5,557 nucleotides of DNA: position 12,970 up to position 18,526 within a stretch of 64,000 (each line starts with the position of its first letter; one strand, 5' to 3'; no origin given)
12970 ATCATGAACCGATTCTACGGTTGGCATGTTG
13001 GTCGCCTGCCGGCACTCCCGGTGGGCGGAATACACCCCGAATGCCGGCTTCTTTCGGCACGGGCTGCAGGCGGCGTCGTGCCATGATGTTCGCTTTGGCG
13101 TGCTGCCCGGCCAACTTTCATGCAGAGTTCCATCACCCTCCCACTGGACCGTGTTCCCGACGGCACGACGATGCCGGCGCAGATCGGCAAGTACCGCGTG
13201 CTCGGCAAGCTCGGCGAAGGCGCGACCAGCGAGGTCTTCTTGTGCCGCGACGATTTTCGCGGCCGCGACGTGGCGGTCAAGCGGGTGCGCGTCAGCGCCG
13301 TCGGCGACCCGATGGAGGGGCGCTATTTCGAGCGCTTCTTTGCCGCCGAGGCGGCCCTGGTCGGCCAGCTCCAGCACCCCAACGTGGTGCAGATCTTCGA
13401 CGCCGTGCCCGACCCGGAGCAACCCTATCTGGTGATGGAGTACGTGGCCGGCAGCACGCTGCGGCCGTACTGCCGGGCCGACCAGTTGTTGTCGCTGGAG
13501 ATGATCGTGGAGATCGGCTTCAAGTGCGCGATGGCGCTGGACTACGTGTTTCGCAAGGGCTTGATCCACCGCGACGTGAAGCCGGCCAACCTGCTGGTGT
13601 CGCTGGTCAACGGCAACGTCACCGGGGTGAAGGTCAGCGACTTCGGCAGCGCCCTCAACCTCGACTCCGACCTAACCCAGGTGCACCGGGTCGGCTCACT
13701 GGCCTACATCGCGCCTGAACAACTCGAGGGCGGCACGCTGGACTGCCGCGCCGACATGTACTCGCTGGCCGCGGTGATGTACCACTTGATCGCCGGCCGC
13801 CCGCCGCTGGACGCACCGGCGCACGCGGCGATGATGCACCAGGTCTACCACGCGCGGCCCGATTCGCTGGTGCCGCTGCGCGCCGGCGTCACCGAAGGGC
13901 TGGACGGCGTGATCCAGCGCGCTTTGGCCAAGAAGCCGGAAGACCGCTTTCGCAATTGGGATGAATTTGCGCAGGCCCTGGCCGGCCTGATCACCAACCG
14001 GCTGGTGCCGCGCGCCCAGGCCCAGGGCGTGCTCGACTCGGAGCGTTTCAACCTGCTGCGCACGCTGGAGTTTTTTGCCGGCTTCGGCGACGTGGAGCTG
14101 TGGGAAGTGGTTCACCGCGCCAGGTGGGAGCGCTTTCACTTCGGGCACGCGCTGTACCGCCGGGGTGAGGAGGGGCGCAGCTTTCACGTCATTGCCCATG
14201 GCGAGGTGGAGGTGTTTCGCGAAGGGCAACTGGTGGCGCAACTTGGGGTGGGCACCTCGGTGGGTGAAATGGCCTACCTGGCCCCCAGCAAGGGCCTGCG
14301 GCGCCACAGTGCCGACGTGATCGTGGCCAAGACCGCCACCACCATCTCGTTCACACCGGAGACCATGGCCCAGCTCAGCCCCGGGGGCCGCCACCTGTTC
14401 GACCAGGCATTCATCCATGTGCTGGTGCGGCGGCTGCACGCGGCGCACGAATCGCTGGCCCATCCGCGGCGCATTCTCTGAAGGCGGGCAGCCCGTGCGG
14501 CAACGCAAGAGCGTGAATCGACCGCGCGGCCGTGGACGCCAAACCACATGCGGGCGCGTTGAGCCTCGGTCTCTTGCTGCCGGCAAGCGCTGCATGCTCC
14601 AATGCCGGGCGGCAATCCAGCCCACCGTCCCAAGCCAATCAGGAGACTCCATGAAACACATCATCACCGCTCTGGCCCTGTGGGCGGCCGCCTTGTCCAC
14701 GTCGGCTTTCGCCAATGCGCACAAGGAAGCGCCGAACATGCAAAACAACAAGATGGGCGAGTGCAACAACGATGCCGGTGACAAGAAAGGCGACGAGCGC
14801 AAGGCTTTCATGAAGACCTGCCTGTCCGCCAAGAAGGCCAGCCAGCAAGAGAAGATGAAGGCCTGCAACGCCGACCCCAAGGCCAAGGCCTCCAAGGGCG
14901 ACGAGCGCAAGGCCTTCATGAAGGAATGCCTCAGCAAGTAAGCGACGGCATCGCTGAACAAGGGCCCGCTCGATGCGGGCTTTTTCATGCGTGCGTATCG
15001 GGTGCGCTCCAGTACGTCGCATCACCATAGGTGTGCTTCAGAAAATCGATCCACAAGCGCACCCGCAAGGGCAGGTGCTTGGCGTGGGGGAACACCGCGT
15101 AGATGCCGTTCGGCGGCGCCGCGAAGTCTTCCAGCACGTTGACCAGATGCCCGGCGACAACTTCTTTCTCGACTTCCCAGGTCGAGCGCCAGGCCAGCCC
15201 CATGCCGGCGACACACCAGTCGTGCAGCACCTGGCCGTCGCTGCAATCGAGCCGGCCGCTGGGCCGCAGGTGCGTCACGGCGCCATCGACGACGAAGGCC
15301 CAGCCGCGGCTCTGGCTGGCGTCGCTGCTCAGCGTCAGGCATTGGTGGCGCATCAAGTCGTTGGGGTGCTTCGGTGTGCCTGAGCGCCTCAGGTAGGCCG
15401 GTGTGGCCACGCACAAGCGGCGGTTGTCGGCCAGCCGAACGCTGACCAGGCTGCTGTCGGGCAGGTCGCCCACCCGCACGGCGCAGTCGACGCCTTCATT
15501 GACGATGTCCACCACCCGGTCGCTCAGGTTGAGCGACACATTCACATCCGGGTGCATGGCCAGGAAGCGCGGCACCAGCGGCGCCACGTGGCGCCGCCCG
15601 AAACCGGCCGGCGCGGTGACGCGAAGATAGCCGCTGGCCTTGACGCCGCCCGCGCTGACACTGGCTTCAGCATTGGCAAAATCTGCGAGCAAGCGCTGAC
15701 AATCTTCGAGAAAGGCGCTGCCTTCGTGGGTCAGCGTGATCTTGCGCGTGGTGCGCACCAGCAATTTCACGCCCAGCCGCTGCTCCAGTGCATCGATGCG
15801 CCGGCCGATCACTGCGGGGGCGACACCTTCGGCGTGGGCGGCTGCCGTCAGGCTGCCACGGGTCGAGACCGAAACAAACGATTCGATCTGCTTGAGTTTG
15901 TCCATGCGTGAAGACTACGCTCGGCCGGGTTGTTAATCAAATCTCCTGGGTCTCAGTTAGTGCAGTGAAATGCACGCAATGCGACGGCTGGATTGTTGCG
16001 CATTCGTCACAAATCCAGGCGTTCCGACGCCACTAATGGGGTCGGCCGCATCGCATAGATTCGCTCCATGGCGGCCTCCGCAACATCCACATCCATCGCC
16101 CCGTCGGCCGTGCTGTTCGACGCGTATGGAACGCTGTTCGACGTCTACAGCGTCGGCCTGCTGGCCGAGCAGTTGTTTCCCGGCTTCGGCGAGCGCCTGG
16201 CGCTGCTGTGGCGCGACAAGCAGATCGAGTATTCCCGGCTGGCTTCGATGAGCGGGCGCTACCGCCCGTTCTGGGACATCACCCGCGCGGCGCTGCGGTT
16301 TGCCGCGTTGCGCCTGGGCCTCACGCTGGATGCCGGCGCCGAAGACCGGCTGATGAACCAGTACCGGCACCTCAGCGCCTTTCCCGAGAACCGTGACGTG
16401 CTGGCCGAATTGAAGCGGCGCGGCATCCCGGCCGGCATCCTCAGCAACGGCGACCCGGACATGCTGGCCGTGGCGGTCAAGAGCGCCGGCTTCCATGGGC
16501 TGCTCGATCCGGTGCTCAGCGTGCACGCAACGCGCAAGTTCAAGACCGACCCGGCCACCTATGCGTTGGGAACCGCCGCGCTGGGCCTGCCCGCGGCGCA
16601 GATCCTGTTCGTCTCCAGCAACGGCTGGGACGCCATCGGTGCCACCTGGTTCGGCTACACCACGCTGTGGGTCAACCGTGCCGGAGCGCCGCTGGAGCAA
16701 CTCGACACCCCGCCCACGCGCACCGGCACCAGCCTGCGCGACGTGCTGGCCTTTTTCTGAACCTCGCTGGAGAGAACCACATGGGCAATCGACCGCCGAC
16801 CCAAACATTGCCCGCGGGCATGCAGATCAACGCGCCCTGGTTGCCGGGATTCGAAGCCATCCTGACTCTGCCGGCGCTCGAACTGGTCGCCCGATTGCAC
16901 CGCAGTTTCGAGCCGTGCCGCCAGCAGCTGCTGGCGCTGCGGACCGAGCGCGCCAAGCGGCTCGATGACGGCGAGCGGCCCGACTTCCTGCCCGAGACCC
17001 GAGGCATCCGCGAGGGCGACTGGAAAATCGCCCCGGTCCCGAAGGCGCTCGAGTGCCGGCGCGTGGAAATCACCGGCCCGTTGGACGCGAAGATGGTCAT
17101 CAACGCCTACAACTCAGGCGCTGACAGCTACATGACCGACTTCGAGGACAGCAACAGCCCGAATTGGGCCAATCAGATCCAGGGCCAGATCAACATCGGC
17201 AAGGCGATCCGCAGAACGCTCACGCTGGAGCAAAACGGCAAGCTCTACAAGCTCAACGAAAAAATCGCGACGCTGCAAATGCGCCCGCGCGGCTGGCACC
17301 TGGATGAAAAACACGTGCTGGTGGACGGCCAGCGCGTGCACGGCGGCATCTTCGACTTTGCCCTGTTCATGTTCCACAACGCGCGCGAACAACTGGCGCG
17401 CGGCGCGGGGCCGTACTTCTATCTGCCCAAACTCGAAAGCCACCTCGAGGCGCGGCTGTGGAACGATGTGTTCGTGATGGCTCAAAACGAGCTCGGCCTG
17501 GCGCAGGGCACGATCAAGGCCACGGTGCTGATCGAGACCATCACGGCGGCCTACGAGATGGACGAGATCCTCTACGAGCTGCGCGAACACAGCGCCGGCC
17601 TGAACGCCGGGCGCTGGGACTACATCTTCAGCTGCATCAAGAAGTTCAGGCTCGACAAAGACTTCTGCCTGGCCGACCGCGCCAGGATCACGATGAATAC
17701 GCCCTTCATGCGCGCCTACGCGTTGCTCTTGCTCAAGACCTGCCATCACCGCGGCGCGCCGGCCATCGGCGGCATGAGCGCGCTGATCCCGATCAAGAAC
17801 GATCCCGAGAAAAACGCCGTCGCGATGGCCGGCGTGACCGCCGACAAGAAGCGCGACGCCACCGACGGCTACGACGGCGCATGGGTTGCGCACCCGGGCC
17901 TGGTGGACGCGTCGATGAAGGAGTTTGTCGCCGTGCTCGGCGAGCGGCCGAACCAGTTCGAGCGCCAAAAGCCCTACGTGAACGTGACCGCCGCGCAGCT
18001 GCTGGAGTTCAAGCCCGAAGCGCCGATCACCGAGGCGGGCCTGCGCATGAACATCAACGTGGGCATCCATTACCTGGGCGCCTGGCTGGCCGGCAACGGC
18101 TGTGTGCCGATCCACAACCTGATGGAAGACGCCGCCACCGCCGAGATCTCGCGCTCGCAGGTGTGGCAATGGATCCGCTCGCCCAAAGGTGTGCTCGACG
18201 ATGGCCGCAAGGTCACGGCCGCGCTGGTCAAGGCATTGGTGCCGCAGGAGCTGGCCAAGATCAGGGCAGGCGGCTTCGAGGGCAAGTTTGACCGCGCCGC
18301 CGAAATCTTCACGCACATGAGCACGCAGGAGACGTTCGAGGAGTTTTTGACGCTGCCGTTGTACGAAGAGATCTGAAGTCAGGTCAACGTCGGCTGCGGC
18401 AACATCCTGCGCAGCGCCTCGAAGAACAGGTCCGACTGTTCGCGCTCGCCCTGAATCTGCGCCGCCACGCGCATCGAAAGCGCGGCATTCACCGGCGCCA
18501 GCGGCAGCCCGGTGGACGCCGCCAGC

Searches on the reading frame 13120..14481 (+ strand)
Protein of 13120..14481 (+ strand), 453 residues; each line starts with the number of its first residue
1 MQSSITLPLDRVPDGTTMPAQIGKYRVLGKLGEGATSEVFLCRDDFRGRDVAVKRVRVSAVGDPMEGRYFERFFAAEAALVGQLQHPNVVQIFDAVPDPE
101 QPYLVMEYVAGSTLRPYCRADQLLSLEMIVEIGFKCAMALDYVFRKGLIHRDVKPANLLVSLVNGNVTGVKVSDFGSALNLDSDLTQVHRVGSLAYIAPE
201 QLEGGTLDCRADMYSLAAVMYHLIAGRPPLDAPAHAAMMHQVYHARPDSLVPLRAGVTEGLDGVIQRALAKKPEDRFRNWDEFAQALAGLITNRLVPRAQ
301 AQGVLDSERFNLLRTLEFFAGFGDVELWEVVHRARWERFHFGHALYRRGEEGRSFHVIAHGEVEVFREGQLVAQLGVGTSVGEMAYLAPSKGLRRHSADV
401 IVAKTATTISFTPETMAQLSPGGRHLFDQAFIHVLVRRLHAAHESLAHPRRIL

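Call 10: search_protein_families(library=pfam, proteins=[window:13120-14481:+], max_evalue=0.001)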
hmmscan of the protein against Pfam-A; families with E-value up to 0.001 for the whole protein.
window:13120-14481:+ (453 aa): 5 families
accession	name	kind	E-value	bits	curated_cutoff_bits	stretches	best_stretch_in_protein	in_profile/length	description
PF00069.31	Pkinase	-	1.1e-45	156.5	31.7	1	25-277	1-252/263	Protein kinase domain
PF07714.23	PK_Tyr_Ser-Thr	-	5.3e-29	101.7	23.1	1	29-277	5-249/258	Protein tyrosine and serine/threonine kinase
PF00027.35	cNMP_binding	-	4.1e-09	36.7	27.5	1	338-419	3-85/89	Cyclic nucleotide-binding domain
PF03109.22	ABC1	-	4.9e-06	26.3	22.9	1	101-184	142-220/244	ABC1 atypical kinase-like domain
PF01636.29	APH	-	1.1e-05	25.8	23.2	0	144-170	166-191/239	Phosphotransferase enzyme family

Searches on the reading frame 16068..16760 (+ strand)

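Call 10: search_protein_families(library=pfam, proteins=[window:16068-16760:+], max_evalue=0.001)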
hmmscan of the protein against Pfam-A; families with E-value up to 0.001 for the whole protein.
window:16068-16760:+ (230 aa): 2 families
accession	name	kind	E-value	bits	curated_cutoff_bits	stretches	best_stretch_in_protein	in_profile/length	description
PF00702.32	Hydrolase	-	2.3e-18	67.7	26.4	1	14-195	3-190/191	haloacid dehalogenase-like hydrolase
PF13419.12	HAD_2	-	1.4e-07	32.2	23.8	1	98-202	75-178/178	Haloacid dehalogenase-like hydrolase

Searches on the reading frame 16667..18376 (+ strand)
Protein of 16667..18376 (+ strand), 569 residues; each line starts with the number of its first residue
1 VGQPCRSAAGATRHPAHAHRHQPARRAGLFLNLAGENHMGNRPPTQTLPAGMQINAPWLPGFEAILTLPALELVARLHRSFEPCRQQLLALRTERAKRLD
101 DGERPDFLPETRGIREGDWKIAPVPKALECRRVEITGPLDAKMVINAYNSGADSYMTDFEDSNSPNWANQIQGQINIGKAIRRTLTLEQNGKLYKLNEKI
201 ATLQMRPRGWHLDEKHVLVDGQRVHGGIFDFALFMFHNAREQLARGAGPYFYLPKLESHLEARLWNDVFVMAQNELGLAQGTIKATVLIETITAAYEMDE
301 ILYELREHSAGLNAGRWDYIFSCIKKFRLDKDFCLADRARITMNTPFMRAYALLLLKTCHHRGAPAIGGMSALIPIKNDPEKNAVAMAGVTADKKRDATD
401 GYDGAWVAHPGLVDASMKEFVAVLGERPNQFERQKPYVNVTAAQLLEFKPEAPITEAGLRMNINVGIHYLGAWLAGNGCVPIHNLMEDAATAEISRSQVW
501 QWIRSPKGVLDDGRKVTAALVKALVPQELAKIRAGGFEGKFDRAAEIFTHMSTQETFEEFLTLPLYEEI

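Call 8: search_protein_families(library=pfam, proteins=[window:16667-18376:+], max_evalue=0.001)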
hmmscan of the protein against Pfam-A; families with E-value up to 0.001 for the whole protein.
window:16667-18376:+ (569 aa): 3 families
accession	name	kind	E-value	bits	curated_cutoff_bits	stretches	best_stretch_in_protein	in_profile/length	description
PF01274.28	MS_TIM-barrel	-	1.4e-104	348.9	26.4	1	203-447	2-247/248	Malate synthase, TIM barrel domain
PF20659.2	MS_C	-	5.7e-39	133.6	23.1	1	454-569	2-118/118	Malate synthase, C-terminal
PF20656.2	MS_N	-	2.4e-16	59.4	23.5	1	51-111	2-62/64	Malate synthase, N-terminal domain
